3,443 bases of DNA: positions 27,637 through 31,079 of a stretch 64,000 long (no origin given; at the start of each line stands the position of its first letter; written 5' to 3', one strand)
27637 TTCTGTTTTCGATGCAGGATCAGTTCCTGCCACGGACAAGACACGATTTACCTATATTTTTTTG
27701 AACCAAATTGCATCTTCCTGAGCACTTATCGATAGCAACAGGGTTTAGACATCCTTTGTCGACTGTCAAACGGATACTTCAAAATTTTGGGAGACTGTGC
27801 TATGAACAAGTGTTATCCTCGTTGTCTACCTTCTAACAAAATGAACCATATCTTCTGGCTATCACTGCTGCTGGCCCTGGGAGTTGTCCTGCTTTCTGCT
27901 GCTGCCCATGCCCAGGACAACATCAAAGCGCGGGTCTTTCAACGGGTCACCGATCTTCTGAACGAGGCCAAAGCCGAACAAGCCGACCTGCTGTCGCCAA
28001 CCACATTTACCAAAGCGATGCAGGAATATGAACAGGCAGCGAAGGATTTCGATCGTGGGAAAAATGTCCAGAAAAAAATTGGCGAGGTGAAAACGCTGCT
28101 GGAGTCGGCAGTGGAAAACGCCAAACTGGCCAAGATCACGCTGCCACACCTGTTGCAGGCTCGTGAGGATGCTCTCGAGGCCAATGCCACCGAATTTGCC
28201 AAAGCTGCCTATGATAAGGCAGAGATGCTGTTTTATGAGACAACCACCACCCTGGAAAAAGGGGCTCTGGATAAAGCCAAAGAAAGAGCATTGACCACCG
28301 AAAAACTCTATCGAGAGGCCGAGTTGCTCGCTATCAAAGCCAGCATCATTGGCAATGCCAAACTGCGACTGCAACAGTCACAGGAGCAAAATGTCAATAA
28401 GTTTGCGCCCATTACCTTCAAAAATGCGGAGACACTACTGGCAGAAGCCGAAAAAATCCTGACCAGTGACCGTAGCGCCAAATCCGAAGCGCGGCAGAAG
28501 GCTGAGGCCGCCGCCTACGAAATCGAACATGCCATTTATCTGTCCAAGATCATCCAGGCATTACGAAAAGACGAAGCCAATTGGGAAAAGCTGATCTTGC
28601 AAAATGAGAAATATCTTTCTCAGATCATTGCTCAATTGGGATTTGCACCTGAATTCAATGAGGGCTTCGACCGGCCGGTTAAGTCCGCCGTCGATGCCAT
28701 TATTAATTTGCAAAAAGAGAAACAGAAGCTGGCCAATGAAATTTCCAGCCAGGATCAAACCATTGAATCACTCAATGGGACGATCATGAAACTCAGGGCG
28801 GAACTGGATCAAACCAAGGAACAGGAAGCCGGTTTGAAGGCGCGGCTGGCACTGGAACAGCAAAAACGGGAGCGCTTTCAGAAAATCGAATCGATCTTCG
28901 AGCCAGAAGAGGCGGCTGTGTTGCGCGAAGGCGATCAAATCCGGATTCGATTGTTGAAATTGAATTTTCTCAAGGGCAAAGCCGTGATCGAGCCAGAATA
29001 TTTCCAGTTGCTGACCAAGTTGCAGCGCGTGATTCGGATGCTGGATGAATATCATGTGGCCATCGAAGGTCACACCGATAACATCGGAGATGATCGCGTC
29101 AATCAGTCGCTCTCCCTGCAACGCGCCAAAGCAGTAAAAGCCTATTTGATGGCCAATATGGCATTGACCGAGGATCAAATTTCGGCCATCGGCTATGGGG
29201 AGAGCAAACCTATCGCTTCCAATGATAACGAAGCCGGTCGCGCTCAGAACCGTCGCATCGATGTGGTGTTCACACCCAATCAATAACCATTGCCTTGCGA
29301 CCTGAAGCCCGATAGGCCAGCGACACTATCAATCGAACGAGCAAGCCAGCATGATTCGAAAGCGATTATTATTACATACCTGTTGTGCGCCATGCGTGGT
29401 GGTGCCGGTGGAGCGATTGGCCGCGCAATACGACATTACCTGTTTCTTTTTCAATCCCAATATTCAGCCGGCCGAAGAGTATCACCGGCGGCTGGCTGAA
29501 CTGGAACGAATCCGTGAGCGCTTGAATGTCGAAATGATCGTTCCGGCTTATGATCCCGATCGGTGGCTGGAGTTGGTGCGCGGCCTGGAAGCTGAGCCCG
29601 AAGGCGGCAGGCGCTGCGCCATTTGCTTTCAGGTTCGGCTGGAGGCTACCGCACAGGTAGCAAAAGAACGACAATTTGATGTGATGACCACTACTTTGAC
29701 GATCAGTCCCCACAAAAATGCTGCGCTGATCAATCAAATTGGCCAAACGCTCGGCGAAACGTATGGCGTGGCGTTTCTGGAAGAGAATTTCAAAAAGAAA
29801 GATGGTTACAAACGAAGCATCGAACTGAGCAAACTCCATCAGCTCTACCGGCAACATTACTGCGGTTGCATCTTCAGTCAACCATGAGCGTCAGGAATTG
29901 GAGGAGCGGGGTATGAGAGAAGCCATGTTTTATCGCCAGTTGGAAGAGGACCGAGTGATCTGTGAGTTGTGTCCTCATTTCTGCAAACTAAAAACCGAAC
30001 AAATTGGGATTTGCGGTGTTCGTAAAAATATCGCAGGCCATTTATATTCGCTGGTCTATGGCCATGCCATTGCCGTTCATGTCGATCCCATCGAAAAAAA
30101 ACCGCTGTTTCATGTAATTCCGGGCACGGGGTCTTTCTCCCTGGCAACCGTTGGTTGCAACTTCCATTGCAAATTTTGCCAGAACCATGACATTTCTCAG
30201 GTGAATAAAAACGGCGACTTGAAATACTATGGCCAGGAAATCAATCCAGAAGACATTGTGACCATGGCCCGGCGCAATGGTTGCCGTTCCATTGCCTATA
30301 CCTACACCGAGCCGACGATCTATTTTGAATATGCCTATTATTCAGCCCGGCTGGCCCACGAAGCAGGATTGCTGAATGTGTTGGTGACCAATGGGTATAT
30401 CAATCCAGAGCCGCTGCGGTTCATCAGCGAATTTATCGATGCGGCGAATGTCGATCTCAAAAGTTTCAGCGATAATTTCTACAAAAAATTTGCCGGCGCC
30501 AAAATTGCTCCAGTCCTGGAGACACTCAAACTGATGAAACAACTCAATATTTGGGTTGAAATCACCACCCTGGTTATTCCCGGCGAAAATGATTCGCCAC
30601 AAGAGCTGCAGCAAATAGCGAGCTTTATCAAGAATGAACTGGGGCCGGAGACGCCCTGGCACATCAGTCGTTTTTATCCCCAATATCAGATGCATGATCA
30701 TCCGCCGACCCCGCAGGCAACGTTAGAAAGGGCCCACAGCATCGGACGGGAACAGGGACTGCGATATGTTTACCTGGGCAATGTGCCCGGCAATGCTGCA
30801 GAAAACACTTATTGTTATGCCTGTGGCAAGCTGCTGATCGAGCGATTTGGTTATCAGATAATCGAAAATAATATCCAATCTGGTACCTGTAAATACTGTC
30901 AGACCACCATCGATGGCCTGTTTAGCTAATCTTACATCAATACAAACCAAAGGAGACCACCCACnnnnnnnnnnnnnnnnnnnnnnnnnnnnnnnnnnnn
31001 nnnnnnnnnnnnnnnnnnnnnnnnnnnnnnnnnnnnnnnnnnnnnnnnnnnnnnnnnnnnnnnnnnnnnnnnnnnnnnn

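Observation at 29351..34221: Tightly spaced queH / AmmeMemoRadiSam-type rSAM / TM-Cys protein / type-I phosphodiesterase / hypothetical operon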

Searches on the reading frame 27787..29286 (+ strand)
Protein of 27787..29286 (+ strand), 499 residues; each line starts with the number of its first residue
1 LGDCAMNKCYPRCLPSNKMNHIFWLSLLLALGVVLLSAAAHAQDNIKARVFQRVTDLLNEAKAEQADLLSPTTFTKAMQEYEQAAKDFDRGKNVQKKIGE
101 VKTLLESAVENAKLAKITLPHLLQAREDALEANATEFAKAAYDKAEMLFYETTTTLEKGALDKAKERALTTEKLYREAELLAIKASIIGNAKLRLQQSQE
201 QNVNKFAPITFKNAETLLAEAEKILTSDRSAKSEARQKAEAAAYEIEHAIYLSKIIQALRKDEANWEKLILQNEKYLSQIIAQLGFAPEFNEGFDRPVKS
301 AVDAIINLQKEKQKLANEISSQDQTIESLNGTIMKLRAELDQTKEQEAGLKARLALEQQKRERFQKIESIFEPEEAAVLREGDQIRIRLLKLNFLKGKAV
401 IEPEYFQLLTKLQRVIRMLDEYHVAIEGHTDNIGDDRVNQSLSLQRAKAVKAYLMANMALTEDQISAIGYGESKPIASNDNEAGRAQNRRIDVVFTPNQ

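Call 3: search_protein_families(library=pfam, proteins=[window:27787-29286:+], max_evalue=0.01)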
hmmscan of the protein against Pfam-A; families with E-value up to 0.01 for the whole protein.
window:27787-29286:+ (499 aa): 1 family
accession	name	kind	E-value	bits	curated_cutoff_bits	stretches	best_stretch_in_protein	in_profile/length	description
PF00691.25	OmpA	-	1.2e-20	74.1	27.2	1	394-489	2-98/98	OmpA family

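Call 4: search_protein_families(library=ncbifam, proteins=[window:27787-29286:+], max_evalue=0.01)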
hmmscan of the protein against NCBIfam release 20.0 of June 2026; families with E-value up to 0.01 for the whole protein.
window:27787-29286:+ (499 aa): 37 families (the best 25 are shown)
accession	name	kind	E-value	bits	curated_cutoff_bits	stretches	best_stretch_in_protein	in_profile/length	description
NF053611.1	YiaD_Gzip_OmpA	equivalog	6.6e-32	110.9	175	1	365-494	76-205/206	YiaD family glycine zipper/OmpA-like lipoprotein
NF053585.1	OMP_LP_YfiB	equivalog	2.5e-23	82.8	128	1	394-496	60-161/163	outer membrane lipoprotein YfiB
NF053612.1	anchor_PA1041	equivalog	1e-21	78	250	1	381-493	121-233/236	PA1041 family peptidoglycan-binding anchor lipoprotein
NF006541.1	PRK09038.1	equivalog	1e-20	74.4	283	1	291-496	41-249/253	flagellar motor protein MotD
NF045787.1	OmpABordt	equivalog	1.4e-20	73.8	200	1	397-493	92-187/194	outer membrane protein OmpA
TIGR03350.1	type_VI_ompA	equivalog_domain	3e-19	69.3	139.8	1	380-493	19-135/137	type VI secretion system protein TssL, long form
NF005831.1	PRK07734.1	equivalog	3.4e-19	69.6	301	1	340-497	90-250/250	flagellar motor protein MotB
NF006508.0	PRK08944.1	subfamily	3.6e-19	69.1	259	1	321-496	109-288/304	MotB family protein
TIGR02802.1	Pal_lipo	equivalog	7.2e-19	67.8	125.35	1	397-494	7-103/104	peptidoglycan-associated lipoprotein Pal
NF053613.1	OMP_toxin_LptF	equivalog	6.5e-18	65.3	400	1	322-495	81-245/256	lipotoxin F family OmpA-related lipoprotein LptF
NF033763.1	exchanger_TraB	exception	2.3e-17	62.2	700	1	382-497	385-499/522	outer membrane exchange protein TraB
TIGR03789.1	pdsO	hypoth_equivalog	5.6e-17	62.2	152.2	1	332-491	82-239/243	sortase-associated OmpA-like protein PdsO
NF045788.1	Omp38Acinit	equivalog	1.3e-16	60.7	500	1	390-493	241-344/354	outer membrane protein Omp38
NF007804.1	PRK10510.1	equivalog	4.3e-16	59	307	1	377-497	98-218/219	OmpA family lipoprotein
NF007424.1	PRK09967.1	equivalog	1.3e-15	57.9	155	1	396-496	58-158/160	OmpA family protein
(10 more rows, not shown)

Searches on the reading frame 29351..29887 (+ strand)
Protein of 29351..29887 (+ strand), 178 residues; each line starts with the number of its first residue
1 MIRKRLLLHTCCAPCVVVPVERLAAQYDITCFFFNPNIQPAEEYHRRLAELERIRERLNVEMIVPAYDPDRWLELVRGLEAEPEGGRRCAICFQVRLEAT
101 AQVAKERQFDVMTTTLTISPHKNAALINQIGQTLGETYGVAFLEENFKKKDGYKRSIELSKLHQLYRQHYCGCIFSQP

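Call 3: search_protein_families(library=pfam, proteins=[window:29351-29887:+], max_evalue=0.01)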
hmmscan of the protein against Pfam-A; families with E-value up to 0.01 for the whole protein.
window:29351-29887:+ (178 aa): 1 family
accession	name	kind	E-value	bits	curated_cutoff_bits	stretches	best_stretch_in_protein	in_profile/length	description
PF02677.20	QueH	-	8.1e-71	238.1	23.5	1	6-177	1-173/175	Epoxyqueuosine reductase QueH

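Call 4: search_protein_families(library=ncbifam, proteins=[window:29351-29887:+], max_evalue=0.01)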
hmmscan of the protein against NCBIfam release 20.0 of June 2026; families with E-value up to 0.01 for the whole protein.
window:29351-29887:+ (178 aa): 0 families

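Call 34: search_protein_families(library=padloc, proteins=[window:29351-29887:+], max_evalue=0.1)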
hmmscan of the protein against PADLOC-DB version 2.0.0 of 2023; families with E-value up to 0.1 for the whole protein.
window:29351-29887:+ (178 aa): 0 families

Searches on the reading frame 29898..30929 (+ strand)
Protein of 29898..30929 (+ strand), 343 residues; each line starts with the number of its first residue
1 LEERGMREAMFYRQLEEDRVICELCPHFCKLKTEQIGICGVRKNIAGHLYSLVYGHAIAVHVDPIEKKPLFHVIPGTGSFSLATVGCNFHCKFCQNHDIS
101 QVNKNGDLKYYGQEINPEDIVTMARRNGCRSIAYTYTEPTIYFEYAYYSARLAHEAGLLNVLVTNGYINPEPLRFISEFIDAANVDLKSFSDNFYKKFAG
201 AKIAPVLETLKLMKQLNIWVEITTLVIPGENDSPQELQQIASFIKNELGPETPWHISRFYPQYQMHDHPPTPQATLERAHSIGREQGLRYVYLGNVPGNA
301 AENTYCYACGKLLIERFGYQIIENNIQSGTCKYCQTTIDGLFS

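Call 3: search_protein_families(library=pfam, proteins=[window:29898-30929:+], max_evalue=0.01)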
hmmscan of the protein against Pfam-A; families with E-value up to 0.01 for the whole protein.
window:29898-30929:+ (343 aa): 2 families
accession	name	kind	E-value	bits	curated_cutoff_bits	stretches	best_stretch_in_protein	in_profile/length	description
PF04055.27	Radical_SAM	-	1.4e-24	87.6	29.5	1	84-235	4-160/166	Radical SAM superfamily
PF13353.11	Fer4_12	-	0.0093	16.7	22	0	80-168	8-93/137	4Fe-4S single cluster domain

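Call 4: search_protein_families(library=ncbifam, proteins=[window:29898-30929:+], max_evalue=0.01)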
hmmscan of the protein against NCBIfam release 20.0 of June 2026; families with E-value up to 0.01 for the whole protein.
window:29898-30929:+ (343 aa): 19 families
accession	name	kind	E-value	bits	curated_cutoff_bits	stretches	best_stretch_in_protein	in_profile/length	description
TIGR04337.1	AmmeMemoSam_rS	hypoth_equivalog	1.5e-116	389.1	220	1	10-342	2-333/349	AmmeMemoRadiSam system radical SAM enzyme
TIGR02493.1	PFLA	equivalog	1.3e-16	60.7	231.75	1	80-246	18-185/235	pyruvate formate-lyase-activating protein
TIGR04041.1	activase_YjjW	hypoth_equivalog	1.9e-16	60.3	250.2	1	132-261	112-240/276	YjjW family glycine radical enzyme activase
TIGR02494.1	PFLE_PFLC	subfamily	6.9e-12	45.2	174.35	1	138-247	133-242/293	glycyl-radical enzyme activating protein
TIGR02495.1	NrdG2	equivalog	1.3e-11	44.2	131.15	1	75-247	14-183/193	anaerobic ribonucleoside-triphosphate reductase activating protein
NF048010.1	SfplDhtActHpsHDes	equivalog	2.2e-11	43.1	430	1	132-247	135-252/298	(2S)-3-sulfopropanediol dehydratase activating enzyme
TIGR04003.1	rSAM_BssD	equivalog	9.2e-09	34.9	496.45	1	126-245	125-245/314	[benzylsuccinate synthase]-activating enzyme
TIGR02666.1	moaA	equivalog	1.1e-08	34.5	284.05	1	86-246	19-182/336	GTP 3',8-cyclase MoaA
NF033719.1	ind_deCO2_activ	equivalog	4e-08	32.9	425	1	90-246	86-247/302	indoleacetate decarboxylase activase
NF043069.1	T4HPD_activ_SAM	equivalog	7.6e-08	32.1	425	1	87-246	85-241/299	trans-4-hydroxy-L-proline dehydratase activase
NF008356.0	PRK11145.1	equivalog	8.4e-08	31.8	375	1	81-246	24-190/246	pyruvate formate lyase 1-activating protein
TIGR04395.1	cutC_activ_rSAM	equivalog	1.1e-07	31.5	360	1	132-246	133-247/309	choline TMA-lyase-activating enzyme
NF033717.2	HPDL_rSAM_activ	equivalog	6.9e-06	25.5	420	1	90-246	87-250/311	4-hydroxyphenylacetate decarboxylase activase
TIGR02668.1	moaA_archaeal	equivalog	8.7e-06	24.9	325.25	1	84-247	17-176/303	GTP 3',8-cyclase MoaA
NF048008.1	SfplDhtActHpfHKleb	equivalog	1.6e-05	24.4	500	1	163-249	161-247/308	(2S)-3-sulfopropanediol dehydratase activating enzyme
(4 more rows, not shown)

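Call 17: find_related_loci(query=window:29898-30929:+, collection=metagenome_contigs, flank=6000)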
Query window:29898-30929:+ (343 aa) in metagenome_contigs; peptide patterns used: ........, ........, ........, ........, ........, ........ (x = any residue, [..] = any of these).
214 stretches matched a pattern; 117 encode a relative of the query (tblastn E <= 1e-3); the best 80 are kept; 80 distinct loci.
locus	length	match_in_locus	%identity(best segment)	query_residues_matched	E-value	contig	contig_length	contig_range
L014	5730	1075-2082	75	6-341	0e+0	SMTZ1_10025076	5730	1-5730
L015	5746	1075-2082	75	6-341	0e+0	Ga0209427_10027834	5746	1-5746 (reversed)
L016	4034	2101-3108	75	6-341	0e+0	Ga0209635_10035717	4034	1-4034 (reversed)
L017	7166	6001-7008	75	6-341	1e-180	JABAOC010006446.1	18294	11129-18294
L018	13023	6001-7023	72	1-341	3e-176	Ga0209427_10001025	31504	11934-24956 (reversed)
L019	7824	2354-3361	74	6-341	1e-173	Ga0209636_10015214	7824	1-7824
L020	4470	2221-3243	70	1-341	7e-178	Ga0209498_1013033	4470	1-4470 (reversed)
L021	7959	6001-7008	70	6-341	2e-172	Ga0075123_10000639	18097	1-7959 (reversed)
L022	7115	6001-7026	70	1-342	3e-171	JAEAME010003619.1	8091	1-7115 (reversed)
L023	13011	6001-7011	69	6-342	2e-166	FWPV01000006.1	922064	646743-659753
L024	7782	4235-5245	70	6-342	2e-165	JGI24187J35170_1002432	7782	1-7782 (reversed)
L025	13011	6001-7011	70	6-342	3e-165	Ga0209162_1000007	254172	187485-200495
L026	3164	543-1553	66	5-341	6e-170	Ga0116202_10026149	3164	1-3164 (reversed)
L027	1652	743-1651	71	1-303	1e-168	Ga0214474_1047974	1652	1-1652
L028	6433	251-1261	54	4-341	1e-130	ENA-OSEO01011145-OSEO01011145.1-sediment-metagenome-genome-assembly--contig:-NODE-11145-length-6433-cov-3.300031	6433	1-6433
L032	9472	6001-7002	58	6-341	2e-126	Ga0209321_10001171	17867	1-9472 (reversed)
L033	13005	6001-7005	58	3-339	4e-126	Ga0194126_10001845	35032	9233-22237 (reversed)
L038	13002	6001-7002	57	6-341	8e-125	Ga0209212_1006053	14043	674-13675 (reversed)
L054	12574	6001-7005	49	5-342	1e-113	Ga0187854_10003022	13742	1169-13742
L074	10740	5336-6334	49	7-342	4e-109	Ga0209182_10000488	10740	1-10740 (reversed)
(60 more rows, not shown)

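Call 34: search_protein_families(library=padloc, proteins=[window:29898-30929:+], max_evalue=0.1)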
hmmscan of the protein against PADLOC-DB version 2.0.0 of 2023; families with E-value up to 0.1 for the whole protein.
window:29898-30929:+ (343 aa): 4 families
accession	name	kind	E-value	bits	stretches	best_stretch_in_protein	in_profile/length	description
PDLC02903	pVip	-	3.3e-06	24.7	1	86-198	9-111/257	Viperins not associated with kinases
PDLC02904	pVip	-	3.4e-06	24.8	1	86-227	12-150/262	Viperins associated with kinases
PDLC04657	PDC-M45B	-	0.01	13.5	1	273-317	45-89/204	-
PDLC04689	PDC-M51A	-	0.018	11.9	1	86-109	192-215/420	-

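Call 58: search_solved_structures(query=window:29898-30929:+, max_evalue=0.001)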
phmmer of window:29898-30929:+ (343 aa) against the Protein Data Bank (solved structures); distinct sequences matched with E-value up to 0.001: 2.
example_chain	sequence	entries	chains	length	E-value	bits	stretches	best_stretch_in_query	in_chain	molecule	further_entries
3c8f_A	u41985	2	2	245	1.5e-07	34.1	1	82-249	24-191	Pyruvate formate-lyase 1-activating enzyme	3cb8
8fo0_A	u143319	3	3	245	1.8e-06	30.6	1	82-246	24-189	Pyruvate formate-lyase 1-activating enzyme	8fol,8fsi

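Call 88: search_protein_families(library=pfam, proteins=[L074:6375-8699:+, L038:7074-7532:+, L032:8152-8547:-, L033:3949-4776:+, L054:3792-5330:+, L018:7139-7675:+, L014:2615-3604:+, L021:7034-7816:-, L024:5343-7160:-, L026:1639-2817:-], max_evalue=0.001)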
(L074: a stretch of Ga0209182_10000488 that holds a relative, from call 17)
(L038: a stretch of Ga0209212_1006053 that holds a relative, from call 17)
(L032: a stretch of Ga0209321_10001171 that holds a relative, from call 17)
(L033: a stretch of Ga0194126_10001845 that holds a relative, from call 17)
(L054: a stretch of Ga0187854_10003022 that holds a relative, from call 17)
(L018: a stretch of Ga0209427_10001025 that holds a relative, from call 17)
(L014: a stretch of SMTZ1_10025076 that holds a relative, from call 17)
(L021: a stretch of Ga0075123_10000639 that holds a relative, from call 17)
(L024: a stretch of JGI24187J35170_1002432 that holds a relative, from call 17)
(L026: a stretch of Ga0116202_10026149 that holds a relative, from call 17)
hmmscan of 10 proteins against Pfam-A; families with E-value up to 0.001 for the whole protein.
L074:6375-8699:+ (774 aa): 4 families
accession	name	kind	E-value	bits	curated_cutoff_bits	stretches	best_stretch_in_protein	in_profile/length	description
PF01564.23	Spermine_synth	-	1e-23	84.3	22.9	1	287-460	4-175/186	Spermine/spermidine synthase domain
PF05175.20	MTS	-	7.9e-05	22.8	23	1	303-413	33-137/170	Methyltransferase small domain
PF08241.18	Methyltransf_11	-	0.0003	21.8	21.2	1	308-413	3-94/95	Methyltransferase domain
PF13649.12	Methyltransf_25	-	0.0005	21.1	27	1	305-410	1-97/97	Methyltransferase domain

L038:7074-7532:+ (152 aa): 1 family
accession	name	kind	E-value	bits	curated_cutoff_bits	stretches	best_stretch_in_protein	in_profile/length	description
PF00582.32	Usp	-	3.1e-36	125.5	24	1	5-143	3-141/141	Universal stress protein family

L032:8152-8547:- (131 aa): 1 family
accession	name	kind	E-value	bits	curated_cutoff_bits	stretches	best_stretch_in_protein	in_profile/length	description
PF13597.11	NRDD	-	4.1e-05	22.9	26.2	1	96-124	533-560/562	Anaerobic ribonucleoside-triphosphate reductase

L033:3949-4776:+ (275 aa): 5 families
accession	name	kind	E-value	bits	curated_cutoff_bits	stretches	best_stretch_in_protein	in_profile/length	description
PF02540.23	NAD_synthase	-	5.3e-10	39.3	21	1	16-80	17-82/242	NAD synthase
PF06508.19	QueC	-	9.3e-06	25.7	22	1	20-82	2-63/210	Queuosine biosynthesis protein QueC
PF24167.1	DUF7411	-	2.7e-05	24.3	28.7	1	20-126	3-107/194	Family of unknown function (DUF7411)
PF00733.27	Asn_synthase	-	2.9e-05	24.3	21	1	16-80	16-80/354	Asparagine synthase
PF03054.22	tRNA_Me_trans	-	5.9e-05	23.3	20.6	1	19-119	2-123/202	tRNA methyl transferase HUP domain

L054:3792-5330:+ (512 aa): 3 families
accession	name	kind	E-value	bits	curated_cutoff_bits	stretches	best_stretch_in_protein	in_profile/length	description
PF01875.22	Memo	-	3.2e-68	230.3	27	1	51-314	2-269/269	Memo-like protein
PF01871.22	AMMECR1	-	4.7e-60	202.3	25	1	347-512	2-168/168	AMMECR1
PF02900.23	LigB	-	0.0001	21.9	26.3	1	145-243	85-193/269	Catalytic LigB subunit of aromatic ring-opening dioxygenase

L018:7139-7675:+ (178 aa): 0 families

L014:2615-3604:+ (329 aa): 1 family
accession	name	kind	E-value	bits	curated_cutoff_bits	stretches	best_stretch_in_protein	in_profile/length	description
PF07690.21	MFS_1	-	0.00023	20.7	33.4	1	18-137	202-329/347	Major Facilitator Superfamily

L021:7034-7816:- (260 aa): 2 families
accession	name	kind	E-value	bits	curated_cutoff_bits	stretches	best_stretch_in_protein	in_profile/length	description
PF03372.29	Exo_endo_phos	-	6e-35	121.3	24.5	1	7-248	1-225/225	Endonuclease/Exonuclease/phosphatase family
PF14529.12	Exo_endo_phos_2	-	0.00012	22.4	27.4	0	106-160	2-47/117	Endonuclease-reverse transcriptase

L024:5343-7160:- (605 aa): 5 families
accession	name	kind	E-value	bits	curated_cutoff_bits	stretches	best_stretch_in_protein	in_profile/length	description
PF13616.12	Rotamase_3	-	5.6e-37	127.3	22.5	2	240-343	12-116/116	PPIC-type PPIASE domain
PF00639.27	Rotamase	-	8.8e-33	113.6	21.7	2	255-341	8-97/97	PPIC-type PPIASE domain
PF13145.12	Rotamase_2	-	4.5e-26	92.5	27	2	222-348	1-114/121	PPIC-type PPIASE domain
PF13623.11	SurA_N_2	-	1.3e-21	77.4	28.5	1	4-151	1-144/145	SurA-like N-terminal domain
PF13624.11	SurA_N_3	-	7.6e-20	71.8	27.2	1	4-177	2-161/162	SurA-like N-terminal domain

L026:1639-2817:- (392 aa): 2 families
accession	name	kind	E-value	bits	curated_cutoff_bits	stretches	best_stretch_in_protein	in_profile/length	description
PF16392.11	DUF5001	-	8e-13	48.6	23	1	301-382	9-85/86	Ig-like domain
PF02811.25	PHP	-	0.0006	20.6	26.4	0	56-130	1-64/164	PHP domain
